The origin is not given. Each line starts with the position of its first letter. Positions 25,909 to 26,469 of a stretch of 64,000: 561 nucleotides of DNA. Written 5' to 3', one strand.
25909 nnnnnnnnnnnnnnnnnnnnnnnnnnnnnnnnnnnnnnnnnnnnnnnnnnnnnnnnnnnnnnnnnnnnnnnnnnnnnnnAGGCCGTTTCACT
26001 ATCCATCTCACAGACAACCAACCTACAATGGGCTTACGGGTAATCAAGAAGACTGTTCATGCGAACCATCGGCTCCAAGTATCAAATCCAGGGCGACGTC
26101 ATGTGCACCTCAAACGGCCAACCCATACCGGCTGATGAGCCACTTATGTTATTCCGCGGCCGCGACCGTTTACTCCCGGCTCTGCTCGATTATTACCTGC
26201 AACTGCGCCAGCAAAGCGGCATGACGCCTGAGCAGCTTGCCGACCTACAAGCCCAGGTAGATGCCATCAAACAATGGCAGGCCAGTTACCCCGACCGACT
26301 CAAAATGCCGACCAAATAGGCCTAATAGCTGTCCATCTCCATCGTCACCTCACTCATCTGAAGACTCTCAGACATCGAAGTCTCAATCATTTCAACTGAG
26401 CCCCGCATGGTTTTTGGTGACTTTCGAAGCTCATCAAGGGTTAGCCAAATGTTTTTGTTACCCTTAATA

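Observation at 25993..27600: Lower-GC islet with a wHTH-Nudix fusion (putative regulator) and a NUDIX hydrolase, each preceded by the same GTGAA-N6-TTCAC palindrome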

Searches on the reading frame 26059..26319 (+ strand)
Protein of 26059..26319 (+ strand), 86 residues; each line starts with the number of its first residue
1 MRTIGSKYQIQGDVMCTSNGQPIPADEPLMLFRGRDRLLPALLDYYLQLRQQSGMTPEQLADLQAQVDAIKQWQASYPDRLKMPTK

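Call 4: search_protein_families(library=pfam, proteins=[window:26059-26319:+], max_evalue=0.1)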
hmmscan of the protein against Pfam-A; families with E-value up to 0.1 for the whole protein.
window:26059-26319:+ (86 aa): 0 families

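Call 30: search_protein_families(library=ncbifam, proteins=[window:26059-26319:+], max_evalue=0.01)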
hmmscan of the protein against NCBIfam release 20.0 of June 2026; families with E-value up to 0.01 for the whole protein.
window:26059-26319:+ (86 aa): 0 families

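Call 63: find_homologous_proteins(query=window:26059-26319:+)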
Query window:26059-26319:+ (86 aa): 4 proteins with E <= 0.001 among 4 candidates.
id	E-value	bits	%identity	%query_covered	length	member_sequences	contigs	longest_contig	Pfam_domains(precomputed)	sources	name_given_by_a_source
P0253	1.5e-50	186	100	100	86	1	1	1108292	-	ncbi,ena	-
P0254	2.5e-29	119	65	99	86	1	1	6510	-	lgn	-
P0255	2.5e-28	116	60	99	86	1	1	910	-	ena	-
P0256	1.5e-22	97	58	98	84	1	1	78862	-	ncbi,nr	ncbi:MAG: hypothetical protein JWN01_473 [Patescibacteria group bacterium]|nr:hypothetical protein [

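Call 65: find_encoding_contigs(protein=P0254, flank=3000, max_places=1)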
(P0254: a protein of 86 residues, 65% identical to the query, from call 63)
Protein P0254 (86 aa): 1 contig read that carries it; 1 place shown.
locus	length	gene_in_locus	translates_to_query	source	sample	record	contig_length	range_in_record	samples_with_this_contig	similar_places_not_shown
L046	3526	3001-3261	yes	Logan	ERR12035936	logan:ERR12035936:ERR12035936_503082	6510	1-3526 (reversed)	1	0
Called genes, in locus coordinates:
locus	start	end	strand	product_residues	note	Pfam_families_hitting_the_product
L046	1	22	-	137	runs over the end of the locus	-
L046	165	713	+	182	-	-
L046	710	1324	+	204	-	PF00657:Lipase_GDSL, PF04311:DUF459 (faint), PF13472:Lipase_GDSL_2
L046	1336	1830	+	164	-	PF06210:DUF1003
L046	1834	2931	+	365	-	PF00391:PEP-utilizers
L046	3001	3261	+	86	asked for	-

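Call 66: find_encoding_contigs(protein=P0256, flank=3000, max_places=1)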
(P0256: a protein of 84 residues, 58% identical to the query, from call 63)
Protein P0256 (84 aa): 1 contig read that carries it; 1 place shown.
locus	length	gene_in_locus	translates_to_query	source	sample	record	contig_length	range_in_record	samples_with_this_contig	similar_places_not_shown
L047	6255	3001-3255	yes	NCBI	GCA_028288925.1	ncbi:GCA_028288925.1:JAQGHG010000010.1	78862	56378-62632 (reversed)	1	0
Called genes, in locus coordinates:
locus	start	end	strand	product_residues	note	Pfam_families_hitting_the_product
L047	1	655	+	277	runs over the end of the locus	PF01326:PPDK_N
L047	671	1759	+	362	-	PF00391:PEP-utilizers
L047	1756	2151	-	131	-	PF00293:NUDIX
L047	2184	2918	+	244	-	PF00293:NUDIX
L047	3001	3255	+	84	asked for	-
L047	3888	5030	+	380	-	PF13091:PLDc_2, PF00614:PLDc (faint), PF13091:PLDc_2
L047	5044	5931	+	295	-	PF00483:NTP_transferase, PF12804:NTP_transf_3 (weak)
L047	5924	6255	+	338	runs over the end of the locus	PF00389:2-Hacid_dh, PF02826:2-Hacid_dh_C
